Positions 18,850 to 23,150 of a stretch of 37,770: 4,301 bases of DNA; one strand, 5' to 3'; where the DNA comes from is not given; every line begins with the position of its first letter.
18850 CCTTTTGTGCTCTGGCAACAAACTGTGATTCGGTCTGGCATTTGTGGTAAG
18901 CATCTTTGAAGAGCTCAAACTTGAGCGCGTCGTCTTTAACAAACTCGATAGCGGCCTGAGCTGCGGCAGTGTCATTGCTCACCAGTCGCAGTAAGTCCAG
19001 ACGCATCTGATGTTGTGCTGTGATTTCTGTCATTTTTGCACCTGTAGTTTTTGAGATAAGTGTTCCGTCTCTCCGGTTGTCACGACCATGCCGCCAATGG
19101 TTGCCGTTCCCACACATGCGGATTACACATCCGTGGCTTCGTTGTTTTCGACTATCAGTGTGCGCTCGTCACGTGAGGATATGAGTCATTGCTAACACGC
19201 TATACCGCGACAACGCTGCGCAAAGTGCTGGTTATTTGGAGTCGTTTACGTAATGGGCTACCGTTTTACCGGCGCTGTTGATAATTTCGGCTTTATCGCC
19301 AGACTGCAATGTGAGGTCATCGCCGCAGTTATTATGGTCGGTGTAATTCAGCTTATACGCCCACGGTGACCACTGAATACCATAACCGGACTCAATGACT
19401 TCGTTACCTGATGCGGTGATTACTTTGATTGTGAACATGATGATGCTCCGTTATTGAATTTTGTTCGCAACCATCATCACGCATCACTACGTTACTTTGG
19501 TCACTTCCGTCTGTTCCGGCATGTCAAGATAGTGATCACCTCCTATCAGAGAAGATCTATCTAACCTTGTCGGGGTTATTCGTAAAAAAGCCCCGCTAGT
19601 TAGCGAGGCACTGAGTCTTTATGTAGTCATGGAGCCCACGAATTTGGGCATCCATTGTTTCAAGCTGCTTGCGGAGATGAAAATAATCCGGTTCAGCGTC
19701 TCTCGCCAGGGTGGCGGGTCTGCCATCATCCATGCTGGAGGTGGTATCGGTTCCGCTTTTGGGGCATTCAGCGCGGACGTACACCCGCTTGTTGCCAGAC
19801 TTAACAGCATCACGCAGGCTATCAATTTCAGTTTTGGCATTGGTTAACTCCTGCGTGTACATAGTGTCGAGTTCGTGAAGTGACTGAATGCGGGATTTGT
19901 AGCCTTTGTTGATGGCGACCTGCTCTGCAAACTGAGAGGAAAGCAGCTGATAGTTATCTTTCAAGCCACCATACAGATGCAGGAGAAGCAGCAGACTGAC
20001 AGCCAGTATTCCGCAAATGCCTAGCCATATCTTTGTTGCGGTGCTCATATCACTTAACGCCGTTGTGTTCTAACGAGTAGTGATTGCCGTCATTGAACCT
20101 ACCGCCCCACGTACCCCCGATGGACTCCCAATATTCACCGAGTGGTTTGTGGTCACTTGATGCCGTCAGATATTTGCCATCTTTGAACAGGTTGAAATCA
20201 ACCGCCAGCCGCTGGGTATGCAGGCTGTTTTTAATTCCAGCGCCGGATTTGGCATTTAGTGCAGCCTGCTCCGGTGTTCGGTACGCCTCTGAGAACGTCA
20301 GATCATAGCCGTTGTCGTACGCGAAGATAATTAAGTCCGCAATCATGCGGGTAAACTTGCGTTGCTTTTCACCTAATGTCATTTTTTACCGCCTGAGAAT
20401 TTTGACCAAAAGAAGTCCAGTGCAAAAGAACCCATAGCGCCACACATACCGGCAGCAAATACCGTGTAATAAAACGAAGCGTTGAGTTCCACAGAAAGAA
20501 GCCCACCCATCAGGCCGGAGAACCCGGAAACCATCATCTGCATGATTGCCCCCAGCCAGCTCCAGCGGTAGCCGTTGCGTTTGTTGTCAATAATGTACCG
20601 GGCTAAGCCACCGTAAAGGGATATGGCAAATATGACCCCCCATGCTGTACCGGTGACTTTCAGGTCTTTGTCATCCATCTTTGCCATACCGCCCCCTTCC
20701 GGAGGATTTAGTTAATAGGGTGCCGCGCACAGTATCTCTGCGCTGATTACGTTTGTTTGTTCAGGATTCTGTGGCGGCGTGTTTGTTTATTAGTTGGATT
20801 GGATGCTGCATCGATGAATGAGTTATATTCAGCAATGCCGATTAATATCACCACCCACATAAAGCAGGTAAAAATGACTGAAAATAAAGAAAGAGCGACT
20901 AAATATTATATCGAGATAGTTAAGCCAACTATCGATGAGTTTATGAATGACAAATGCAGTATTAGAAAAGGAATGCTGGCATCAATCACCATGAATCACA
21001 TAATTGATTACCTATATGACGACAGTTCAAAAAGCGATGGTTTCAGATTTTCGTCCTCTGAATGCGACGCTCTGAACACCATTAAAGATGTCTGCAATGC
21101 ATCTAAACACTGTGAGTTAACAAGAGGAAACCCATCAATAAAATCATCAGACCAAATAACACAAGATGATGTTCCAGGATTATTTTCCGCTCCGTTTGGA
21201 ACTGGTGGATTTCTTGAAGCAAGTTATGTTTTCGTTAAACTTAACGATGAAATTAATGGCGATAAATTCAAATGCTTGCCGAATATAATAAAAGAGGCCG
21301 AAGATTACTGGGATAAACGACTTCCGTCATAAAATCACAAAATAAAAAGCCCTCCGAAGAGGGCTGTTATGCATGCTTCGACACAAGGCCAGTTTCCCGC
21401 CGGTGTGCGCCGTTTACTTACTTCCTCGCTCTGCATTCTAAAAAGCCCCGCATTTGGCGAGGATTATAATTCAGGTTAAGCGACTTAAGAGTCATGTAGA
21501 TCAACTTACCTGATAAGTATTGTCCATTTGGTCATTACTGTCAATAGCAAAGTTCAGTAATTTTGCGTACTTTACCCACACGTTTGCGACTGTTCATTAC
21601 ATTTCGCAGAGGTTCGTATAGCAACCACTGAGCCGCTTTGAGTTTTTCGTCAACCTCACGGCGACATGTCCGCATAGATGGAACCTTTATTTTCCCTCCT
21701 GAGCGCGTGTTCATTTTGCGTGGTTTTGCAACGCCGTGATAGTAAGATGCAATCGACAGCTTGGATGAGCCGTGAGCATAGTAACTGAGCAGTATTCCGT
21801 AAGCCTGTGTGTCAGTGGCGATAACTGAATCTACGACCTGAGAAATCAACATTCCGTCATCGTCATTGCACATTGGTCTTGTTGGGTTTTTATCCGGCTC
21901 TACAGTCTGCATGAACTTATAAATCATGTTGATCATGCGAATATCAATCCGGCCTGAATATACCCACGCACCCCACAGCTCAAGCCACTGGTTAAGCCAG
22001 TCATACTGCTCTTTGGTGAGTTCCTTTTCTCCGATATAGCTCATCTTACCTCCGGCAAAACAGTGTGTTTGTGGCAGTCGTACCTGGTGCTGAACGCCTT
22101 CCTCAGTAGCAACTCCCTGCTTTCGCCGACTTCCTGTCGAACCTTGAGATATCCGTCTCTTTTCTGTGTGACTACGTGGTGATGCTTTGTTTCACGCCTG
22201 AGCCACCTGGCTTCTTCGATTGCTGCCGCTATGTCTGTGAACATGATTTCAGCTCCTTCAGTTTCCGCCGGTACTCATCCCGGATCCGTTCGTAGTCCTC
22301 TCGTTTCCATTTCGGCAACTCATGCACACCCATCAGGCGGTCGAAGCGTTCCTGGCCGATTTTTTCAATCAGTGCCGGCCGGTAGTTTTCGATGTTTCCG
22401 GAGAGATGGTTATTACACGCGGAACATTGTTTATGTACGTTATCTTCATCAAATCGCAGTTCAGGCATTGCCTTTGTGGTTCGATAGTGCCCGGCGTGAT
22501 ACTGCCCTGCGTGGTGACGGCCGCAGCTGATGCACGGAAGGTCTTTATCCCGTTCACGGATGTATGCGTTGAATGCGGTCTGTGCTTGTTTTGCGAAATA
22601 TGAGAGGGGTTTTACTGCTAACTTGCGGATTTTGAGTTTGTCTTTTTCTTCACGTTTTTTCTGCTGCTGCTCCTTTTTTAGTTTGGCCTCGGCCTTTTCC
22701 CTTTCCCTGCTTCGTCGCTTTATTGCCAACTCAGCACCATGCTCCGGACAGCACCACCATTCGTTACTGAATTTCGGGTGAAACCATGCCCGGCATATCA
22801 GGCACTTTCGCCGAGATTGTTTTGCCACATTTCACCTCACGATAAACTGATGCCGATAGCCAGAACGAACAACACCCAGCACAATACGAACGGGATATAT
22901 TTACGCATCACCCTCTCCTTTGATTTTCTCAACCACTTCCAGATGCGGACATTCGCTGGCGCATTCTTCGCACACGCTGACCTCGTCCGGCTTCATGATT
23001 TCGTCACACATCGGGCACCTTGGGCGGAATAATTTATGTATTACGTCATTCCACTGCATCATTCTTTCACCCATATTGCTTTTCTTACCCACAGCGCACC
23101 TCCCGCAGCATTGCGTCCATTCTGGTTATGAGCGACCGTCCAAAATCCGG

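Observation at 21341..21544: Late control region: PR' overlapping the Q stop, leader, then a strong tR'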

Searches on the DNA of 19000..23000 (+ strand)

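Call 5: search_rna_families(source=window, start=19000, end=23000, threshold=evalue, max_evalue=1, show_alignments=3)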
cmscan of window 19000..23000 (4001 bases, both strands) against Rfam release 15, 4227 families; matches with E-value up to 1: 0.
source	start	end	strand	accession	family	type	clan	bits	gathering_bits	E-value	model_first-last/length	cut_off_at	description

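Call 6: search_dna_similar(query=window:20700-22100:+, collection=phages, mode=near, max_rows=30)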
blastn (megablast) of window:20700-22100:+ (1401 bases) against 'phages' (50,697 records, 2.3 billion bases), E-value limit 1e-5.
Records with a match: 19; places in all: 19; records where one place covers at least 80% of the query: 0.
Best place of each record, by identity: 80-90% 3; 60-80% 16.
By first word of the organism name: Salmonella 15; Proteus 1; Providencia 1; Escherichia 1; Enterobacter 1.
By host as written in the record: Salmonella sp. 7; Salmonella serovar Winston 2; Salmonella enterica serotype Enteritidis E2331 2; - 2; Proteus vulgaris 1; Providencia stuartii 1; Escherichia coli O157:H7 ATCC 43895 1; Salmonella enterica subsp. enterica serovar Kentucky 1; and 2 more.
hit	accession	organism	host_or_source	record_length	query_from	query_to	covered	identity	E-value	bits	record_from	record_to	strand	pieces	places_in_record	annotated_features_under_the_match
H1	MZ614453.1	Salmonella phage MS2 LVA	Salmonella sp.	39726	784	1368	42%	81.6%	5e-132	477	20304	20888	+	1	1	record has no annotation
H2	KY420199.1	Proteus phage vB_PvuS_Pm34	Proteus vulgaris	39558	784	1368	42%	79.5%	7e-111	407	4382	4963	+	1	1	antitermination protein Q | hypothetical protein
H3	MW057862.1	Providencia phage PSTCR7lys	Providencia stuartii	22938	806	1362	40%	80.0%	2e-111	409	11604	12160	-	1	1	antitermination protein Q | mobile element protein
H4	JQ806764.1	Salmonella phage vB_SosS_Oslo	Salmonella serovar Winston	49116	1013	1345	24%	76.9%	2e-42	180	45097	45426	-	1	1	antitermination protein Q | NinZ protein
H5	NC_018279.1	Salmonella phage vB_SosS_Oslo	Salmonella serovar Winston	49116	1013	1345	24%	76.9%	2e-42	180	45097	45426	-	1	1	anti-termination protein Q-like | NinZ protein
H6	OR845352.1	Escherichia phage ECO95 1-6-1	Escherichia coli O157:H7 ATCC 43895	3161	1013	1345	24%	76.6%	8e-41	174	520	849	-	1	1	record has no annotation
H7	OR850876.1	Salmonella phage S.Kent 1-2-1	Salmonella enterica subsp. enterica ...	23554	1013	1345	24%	76.6%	8e-41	174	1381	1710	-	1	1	record has no annotation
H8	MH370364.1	Salmonella phage S107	Salmonella enterica subsp. enterica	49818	1013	1345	24%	76.3%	4e-39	169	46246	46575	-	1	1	antitermination protein Q | Nin protein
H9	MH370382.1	Salmonella phage S135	Salmonella enterica serotype ...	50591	1013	1345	24%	76.3%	4e-39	169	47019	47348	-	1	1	antitermination protein Q | Nin protein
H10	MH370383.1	Salmonella phage S137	Salmonella enterica serotype ...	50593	1013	1345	24%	76.3%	4e-39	169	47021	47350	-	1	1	antitermination protein Q | Nin protein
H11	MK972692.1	Salmonella phage SE21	Salmonella sp.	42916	1065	1345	20%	76.4%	6e-32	145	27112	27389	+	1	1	antitermination protein | Nin protein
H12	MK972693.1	Salmonella phage SI23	Salmonella sp.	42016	1065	1345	20%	76.4%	6e-32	145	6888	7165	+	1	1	antitermination protein Q | Nin protein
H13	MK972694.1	Salmonella phage SE22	Salmonella sp.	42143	1065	1345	20%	76.4%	6e-32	145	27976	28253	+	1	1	antitermination protein | Nin protein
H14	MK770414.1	Salmonella phage SE16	sewage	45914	1104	1345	17%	78.0%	6e-32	145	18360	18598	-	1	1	antitermination protein Q | Nin protein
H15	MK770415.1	Salmonella phage SF11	cattle feces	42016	1104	1345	17%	78.0%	6e-32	145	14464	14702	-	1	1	antitermination protein Q | Nin protein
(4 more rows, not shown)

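Call 7: get_annotated_region(hit=H2, flank=2500)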
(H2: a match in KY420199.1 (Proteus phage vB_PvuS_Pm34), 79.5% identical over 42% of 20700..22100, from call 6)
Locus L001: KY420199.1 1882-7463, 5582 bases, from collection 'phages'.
description: Proteus phage vB_PvuS_Pm34, complete genome.
organism: Proteus phage vB_PvuS_Pm34 (NCBI taxid 1933093)
taxonomy: Viruses; Duplodnaviria; Heunggongvirae; Uroviricota; Caudoviricetes; Hendrixvirinae
host: Proteus vulgaris; source: -; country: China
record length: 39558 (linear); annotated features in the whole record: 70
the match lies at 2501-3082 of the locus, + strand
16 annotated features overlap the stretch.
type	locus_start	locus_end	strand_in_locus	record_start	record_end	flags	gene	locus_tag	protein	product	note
CDS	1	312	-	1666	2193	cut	-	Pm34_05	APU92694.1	hypothetical protein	gp5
CDS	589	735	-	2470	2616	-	-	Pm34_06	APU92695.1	hypothetical protein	gp6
CDS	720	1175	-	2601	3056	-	-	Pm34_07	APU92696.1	endopeptidase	gp7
CDS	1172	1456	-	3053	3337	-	-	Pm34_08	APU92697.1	endolysin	gp8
CDS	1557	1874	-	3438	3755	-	-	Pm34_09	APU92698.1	holin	gp9; holin #Lambda-like group I holin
CDS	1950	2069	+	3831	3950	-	-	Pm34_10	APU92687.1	hypothetical protein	gp10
CDS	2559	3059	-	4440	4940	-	-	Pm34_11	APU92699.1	antitermination protein Q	gp11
CDS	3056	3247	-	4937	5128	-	-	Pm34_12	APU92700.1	hypothetical protein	gp12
CDS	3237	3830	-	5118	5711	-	-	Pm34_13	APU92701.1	NinG rap recombination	gp13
CDS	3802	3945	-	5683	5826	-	-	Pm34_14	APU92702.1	hypothetical protein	gp14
CDS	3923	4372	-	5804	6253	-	-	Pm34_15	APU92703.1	hypothetical protein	gp15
CDS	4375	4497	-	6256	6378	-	-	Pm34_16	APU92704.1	hypothetical protein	gp16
CDS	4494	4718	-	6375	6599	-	-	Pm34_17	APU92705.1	hypothetical protein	gp17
CDS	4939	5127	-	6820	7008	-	-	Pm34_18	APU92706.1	hypothetical protein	gp18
CDS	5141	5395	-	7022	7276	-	-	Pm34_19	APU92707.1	hypothetical protein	gp19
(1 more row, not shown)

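Call 8: get_annotated_region(hit=H3, flank=2500)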
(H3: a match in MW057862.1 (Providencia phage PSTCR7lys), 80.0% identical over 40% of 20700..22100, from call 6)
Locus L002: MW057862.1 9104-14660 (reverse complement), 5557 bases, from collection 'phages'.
description: Providencia phage PSTCR7lys, partial genome.
organism: Providencia phage PSTCR7lys (NCBI taxid 2783550)
taxonomy: Viruses; Duplodnaviria; Heunggongvirae; Uroviricota; Caudoviricetes
host: Providencia stuartii; source: sewage sample; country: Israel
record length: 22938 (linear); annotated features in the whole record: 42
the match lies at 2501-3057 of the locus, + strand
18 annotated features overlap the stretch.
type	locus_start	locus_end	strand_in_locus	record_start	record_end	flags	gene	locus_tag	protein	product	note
CDS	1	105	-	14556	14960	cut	-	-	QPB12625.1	hypothetical protein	-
CDS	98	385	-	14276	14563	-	-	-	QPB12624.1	hypothetical protein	-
CDS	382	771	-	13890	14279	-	-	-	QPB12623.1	hypothetical protein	-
CDS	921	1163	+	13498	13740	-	-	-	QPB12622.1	hypothetical protein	-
CDS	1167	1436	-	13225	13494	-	-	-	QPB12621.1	hypothetical protein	-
tRNA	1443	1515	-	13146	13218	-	-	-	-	tRNA-Met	-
CDS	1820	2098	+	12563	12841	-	-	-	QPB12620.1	hypothetical protein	-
CDS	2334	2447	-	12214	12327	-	-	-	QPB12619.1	hypothetical protein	-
CDS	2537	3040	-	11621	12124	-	-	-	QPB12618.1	antitermination protein Q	-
CDS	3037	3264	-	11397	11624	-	-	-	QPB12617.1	mobile element protein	-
CDS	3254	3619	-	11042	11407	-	-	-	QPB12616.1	holliday junction resolvase / crossover junction endodeoxyribonuclease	Holliday junction resolvase / Crossover junction endodeoxyribonuclease rusA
CDS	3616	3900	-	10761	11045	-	-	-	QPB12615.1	hypothetical protein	-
CDS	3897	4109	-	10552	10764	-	-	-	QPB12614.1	hypothetical protein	-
CDS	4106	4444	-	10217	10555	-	-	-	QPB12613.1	hypothetical protein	-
CDS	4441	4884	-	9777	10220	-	-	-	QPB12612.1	hypothetical protein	Uncharacterized protein YbcN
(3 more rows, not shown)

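Call 9: get_annotated_region(hit=H1, flank=2500)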
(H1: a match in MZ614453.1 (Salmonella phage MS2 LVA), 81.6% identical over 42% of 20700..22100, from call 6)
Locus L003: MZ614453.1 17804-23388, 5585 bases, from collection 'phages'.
description: UNVERIFIED: Salmonella phage MS2 LVA, complete genome.
organism: Salmonella phage MS2 LVA (NCBI taxid 2862950)
taxonomy: Viruses; Duplodnaviria; Heunggongvirae; Uroviricota; Caudoviricetes; Lederbergvirus
host: Salmonella sp.; source: -; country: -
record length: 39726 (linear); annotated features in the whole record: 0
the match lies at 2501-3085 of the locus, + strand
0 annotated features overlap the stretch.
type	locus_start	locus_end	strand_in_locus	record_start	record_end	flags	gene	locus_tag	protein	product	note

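Call 11: search_dna_similar(query=window:21300-21620:-, collection=phages, mode=distant, max_rows=40)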
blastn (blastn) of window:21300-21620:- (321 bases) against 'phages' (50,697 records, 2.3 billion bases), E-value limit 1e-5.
Records with a match: 3; places in all: 3; records where one place covers at least 80% of the query: 0.
Best place of each record, by identity: 80-90% 3.
By first word of the organism name: Providencia 1; Salmonella 1; Proteus 1.
By host as written in the record: Providencia stuartii 1; Salmonella sp. 1; Proteus vulgaris 1.
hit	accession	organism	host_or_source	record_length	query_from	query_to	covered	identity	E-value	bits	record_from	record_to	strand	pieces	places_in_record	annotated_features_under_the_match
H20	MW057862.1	Providencia phage PSTCR7lys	Providencia stuartii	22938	1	156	49%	84.1%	4e-38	164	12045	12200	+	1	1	antitermination protein Q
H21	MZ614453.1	Salmonella phage MS2 LVA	Salmonella sp.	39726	3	138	42%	83.9%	1e-31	141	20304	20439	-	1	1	record has no annotation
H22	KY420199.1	Proteus phage vB_PvuS_Pm34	Proteus vulgaris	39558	3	138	42%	82.5%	6e-29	132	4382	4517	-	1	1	antitermination protein Q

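Call 36: search_dna_similar(query=window:20700-22100:+, collection=ecoli_genomes, mode=near, max_rows=8)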
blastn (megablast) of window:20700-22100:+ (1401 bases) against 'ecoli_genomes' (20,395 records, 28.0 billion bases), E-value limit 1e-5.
Records with a match: 2; places in all: 2; records where one place covers at least 80% of the query: 0.
Genomes with a match: 2 of 5426; with a place that covers at least 80% of the query: 0. Places per genome that has any: lowest 1, median 1, highest 1. On chromosomes: 2 places; on plasmids: 0.
Best place of each record, by identity: 60-80% 2.
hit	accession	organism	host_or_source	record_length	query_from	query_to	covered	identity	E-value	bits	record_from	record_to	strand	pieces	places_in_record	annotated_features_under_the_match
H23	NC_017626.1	Escherichia coli 042 strain 042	-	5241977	1013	1321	22%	76.8%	4e-39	172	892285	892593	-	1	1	antiterminator Q family protein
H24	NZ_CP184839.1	Escherichia coli strain 47-1826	Broiler chicken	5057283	1013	1318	22%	76.4%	8e-36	161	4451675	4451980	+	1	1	antiterminator Q family protein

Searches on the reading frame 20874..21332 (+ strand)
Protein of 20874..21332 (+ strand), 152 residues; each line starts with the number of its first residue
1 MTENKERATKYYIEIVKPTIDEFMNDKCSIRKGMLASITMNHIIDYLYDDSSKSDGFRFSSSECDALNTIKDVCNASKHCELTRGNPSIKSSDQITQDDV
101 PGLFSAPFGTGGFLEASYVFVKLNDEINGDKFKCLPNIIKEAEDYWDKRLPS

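Call 29: search_protein_families(library=phrogs, proteins=[window:20874-21332:+], max_evalue=0.01)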
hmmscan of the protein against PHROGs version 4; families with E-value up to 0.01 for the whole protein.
window:20874-21332:+ (152 aa): 1 family
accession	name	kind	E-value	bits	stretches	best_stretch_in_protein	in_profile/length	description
phrog_33893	-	unknown function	2.8e-24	87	1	9-150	8-158/162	-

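Call 45: find_homologous_proteins(query=window:20874-21332:+)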
Query window:20874-21332:+ (152 aa): 7 proteins with E <= 0.001 among 9 candidates.
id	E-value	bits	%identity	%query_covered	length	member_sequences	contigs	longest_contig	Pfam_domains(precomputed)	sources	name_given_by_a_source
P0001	1.3e-91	322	94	100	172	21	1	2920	-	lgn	-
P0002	3.6e-83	295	85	100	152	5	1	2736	-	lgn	-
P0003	6.3e-83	294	85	100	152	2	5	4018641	-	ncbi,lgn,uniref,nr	ncbi:hypothetical protein [Morganella morganii]|uniref:hypothetical protein n=1 Tax=Morganella morga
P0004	1.2e-79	283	85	100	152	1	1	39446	-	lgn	-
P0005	1.4e-77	277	82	100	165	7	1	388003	-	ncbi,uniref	ncbi:hypothetical protein ABM022_07900 [Morganella morganii]|uniref:hypothetical protein n=2 Tax=Mor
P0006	1.2e-76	273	80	100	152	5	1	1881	-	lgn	-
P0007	1.5e-69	250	77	100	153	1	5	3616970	-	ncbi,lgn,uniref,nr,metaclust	ncbi:hypothetical protein [Moellerella wisconsensis]|uniref:hypothetical protein n=1 Tax=Moellerella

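Call 64: predict_structure(alignment_id=A4)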
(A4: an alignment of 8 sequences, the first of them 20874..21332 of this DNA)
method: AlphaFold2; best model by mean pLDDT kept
length: 152 residues; sequences in the alignment: 8
mean_pLDDT: 43.4   pTM: 0.34
mean pLDDT of the five models: 43.4, 37.9, 37.3, 36.7, 35.4
residues with pLDDT >= 90: 0; 70-90: 0; 50-70: 60; < 50: 92
segments of 3 or more residues with pLDDT < 50: 28-31, 33-35, 50-59, 72-136
pLDDT, mean of each block of 10 residues (from residue 1): 56 57 52 51 54 46 50 45 31 26 23 26 34 44 54 46
secondary structure, 60 per line:
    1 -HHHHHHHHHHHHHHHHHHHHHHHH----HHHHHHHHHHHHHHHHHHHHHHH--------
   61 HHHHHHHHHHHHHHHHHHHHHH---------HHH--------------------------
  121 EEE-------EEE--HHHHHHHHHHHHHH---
elements in order: H2-25 H30-52 H61-82 E121-123 E131-133 H136-149

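Call 66: search_protein_families(library=ncbifam, proteins=[window:20874-21332:+], max_evalue=0.01)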
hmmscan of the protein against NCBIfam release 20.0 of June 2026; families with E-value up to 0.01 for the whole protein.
window:20874-21332:+ (152 aa): 0 families
